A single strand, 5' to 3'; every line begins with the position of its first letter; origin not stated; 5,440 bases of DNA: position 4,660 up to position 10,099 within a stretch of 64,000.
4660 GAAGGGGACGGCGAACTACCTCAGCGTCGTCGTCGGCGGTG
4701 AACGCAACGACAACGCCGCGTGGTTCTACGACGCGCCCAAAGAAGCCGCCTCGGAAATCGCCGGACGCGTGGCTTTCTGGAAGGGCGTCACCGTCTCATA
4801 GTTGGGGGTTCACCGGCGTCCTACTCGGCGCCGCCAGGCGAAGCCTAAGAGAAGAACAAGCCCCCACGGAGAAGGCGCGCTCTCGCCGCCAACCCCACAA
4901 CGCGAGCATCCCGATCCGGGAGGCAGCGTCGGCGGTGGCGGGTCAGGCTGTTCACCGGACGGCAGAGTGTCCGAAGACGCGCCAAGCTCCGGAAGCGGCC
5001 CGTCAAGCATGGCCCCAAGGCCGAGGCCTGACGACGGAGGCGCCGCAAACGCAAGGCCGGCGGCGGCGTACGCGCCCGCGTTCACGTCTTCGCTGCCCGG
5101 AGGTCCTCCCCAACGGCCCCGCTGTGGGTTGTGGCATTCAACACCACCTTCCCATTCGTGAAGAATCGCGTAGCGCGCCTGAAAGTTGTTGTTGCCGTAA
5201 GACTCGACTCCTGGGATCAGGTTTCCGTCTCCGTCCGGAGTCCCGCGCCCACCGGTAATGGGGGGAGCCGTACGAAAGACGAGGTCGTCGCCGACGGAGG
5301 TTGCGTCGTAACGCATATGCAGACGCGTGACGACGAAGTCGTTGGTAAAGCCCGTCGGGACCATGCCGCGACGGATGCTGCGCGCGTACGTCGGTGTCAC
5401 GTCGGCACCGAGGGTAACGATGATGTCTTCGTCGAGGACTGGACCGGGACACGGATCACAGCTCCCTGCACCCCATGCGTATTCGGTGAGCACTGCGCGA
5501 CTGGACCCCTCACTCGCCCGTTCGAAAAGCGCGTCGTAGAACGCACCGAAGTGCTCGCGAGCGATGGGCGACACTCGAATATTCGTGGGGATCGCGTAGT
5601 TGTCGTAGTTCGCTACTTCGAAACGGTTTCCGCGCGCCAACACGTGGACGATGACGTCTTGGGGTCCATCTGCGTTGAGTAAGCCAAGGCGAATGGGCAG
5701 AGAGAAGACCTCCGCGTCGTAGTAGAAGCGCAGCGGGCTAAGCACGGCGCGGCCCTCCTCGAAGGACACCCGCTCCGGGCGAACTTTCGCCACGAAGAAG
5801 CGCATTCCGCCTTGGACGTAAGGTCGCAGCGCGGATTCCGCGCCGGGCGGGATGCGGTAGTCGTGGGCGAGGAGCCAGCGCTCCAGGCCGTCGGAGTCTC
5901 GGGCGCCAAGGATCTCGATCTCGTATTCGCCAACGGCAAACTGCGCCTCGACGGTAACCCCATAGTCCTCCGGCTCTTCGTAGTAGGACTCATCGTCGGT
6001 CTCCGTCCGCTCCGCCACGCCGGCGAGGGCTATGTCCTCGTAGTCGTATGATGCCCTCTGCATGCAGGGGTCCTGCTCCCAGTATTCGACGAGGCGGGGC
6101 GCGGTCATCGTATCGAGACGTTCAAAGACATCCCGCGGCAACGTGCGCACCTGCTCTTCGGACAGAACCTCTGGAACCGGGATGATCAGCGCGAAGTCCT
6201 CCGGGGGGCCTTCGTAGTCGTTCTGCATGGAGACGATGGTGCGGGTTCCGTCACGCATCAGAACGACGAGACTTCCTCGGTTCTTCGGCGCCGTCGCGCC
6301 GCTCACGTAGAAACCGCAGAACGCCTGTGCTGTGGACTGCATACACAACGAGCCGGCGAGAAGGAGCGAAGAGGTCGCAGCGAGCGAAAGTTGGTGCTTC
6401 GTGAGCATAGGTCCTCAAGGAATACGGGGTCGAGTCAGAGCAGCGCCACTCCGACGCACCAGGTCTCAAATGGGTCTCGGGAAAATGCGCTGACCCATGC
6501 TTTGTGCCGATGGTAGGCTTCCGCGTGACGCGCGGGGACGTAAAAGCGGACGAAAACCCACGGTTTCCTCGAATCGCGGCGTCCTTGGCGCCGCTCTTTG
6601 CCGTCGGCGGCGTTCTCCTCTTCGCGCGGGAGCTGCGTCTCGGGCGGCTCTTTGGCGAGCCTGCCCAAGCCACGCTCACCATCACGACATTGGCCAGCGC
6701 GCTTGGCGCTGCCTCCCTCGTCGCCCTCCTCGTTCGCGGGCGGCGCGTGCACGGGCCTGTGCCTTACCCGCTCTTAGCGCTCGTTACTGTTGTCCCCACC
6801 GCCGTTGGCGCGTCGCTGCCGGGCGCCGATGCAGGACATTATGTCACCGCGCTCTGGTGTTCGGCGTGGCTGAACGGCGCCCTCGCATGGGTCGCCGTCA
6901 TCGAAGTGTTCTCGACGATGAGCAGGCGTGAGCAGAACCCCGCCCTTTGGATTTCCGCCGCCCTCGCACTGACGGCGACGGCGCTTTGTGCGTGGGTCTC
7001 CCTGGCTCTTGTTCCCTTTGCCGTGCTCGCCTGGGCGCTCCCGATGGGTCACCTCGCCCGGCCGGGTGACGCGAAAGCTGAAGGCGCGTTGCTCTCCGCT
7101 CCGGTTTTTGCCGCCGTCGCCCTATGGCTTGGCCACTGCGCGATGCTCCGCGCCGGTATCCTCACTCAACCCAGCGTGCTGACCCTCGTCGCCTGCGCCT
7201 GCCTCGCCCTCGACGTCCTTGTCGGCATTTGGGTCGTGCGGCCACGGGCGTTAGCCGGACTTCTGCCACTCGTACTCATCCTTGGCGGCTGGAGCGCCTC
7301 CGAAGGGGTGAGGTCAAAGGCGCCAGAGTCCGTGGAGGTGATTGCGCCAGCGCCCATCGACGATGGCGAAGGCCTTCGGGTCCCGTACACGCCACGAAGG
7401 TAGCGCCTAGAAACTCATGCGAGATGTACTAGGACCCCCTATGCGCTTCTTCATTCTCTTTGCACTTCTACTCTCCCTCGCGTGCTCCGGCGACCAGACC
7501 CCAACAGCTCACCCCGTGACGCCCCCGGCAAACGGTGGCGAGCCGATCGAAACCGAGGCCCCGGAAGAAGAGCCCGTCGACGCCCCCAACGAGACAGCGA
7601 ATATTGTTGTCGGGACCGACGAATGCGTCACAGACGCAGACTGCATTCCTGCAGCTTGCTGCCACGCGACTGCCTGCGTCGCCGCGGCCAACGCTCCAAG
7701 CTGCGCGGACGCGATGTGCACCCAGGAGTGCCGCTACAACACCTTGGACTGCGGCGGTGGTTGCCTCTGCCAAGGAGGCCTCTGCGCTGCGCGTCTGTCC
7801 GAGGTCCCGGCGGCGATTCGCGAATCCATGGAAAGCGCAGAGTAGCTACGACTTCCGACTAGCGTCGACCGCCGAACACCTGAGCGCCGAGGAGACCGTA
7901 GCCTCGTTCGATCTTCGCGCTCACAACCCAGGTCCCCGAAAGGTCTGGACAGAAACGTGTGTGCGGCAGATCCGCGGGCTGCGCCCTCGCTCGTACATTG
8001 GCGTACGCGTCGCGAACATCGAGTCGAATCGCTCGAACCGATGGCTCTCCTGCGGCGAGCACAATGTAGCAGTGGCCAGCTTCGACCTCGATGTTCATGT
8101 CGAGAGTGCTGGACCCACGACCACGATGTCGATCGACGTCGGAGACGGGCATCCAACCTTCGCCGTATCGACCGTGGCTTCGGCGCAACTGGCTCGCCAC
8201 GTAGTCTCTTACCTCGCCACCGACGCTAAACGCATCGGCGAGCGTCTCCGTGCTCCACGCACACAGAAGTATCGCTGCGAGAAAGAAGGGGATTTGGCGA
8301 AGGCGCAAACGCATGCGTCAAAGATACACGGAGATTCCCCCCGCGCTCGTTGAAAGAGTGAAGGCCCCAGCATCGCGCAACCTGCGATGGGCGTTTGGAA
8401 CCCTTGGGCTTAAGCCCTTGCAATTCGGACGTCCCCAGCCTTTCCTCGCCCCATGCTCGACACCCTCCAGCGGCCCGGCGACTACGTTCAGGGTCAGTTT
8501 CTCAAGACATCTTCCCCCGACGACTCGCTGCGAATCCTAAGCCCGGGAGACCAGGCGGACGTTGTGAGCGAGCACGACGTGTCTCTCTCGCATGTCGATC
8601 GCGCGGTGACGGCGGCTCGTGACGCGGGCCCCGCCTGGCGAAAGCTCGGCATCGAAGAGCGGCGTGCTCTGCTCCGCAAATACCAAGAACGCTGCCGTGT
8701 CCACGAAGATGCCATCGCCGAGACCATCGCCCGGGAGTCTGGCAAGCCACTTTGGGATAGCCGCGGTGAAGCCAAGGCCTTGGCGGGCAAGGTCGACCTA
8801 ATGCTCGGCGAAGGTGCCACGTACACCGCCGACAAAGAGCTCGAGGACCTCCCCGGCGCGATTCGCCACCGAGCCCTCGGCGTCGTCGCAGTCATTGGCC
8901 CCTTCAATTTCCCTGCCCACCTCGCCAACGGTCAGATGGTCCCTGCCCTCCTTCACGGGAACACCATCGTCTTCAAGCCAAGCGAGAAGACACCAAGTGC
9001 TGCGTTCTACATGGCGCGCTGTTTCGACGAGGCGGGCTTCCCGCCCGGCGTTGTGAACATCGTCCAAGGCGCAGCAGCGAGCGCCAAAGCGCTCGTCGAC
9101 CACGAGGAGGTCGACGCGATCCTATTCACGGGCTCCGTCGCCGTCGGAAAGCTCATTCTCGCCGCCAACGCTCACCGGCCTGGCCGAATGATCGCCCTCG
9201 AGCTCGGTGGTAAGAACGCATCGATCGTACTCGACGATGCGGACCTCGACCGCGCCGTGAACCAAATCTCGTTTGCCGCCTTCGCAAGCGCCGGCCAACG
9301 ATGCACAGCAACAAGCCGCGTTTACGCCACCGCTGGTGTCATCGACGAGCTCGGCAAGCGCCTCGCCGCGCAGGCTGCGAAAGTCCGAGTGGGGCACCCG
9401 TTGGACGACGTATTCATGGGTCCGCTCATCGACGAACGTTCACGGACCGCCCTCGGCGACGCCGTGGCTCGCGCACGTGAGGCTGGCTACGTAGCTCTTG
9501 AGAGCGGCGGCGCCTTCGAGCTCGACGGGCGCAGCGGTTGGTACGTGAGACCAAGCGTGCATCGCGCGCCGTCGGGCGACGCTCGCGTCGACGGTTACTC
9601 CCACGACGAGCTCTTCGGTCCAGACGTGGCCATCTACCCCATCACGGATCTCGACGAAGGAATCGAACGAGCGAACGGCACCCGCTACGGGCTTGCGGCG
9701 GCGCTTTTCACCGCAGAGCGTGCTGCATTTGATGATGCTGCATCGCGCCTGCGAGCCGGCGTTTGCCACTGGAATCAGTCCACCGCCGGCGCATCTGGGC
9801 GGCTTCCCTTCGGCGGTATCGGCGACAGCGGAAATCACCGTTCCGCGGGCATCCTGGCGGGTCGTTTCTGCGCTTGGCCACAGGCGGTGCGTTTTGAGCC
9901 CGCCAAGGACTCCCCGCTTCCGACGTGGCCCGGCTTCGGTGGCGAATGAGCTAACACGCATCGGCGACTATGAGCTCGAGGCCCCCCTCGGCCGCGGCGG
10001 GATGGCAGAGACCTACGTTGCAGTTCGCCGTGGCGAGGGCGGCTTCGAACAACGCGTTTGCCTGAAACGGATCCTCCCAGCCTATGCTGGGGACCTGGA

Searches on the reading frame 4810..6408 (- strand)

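Call 25: search_protein_families(library=pfam, proteins=[window:4810-6408:-])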
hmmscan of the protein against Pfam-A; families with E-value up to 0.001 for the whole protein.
window:4810-6408:- (532 aa): 1 family
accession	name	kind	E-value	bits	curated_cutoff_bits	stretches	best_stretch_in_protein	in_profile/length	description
PF10092.14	DUF2330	-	3.3e-61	207.4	24.7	1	26-379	2-279/279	Uncharacterized protein conserved in bacteria (DUF2330)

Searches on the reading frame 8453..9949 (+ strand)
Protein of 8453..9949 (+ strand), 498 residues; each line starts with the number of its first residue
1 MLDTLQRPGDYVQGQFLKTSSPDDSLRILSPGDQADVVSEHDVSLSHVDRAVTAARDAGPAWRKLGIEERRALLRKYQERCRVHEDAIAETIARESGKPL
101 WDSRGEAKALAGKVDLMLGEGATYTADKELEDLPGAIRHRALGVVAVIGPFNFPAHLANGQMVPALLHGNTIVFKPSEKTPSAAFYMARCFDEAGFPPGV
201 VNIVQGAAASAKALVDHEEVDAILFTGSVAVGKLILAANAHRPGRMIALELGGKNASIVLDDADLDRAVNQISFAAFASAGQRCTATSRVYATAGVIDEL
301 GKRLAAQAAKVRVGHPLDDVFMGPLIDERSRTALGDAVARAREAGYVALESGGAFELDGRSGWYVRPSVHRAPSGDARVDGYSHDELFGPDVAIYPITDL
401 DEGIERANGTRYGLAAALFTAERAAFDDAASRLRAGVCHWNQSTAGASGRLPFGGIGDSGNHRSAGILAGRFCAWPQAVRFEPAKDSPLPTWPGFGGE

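Call 25: search_protein_families(library=pfam, proteins=[window:8453-9949:+])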
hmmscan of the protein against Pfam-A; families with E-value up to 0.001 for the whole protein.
window:8453-9949:+ (498 aa): 1 family
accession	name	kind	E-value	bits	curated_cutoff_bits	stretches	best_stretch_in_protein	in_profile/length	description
PF00171.27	Aldedh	-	1.2e-122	410.2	23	1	24-467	7-449/461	Aldehyde dehydrogenase family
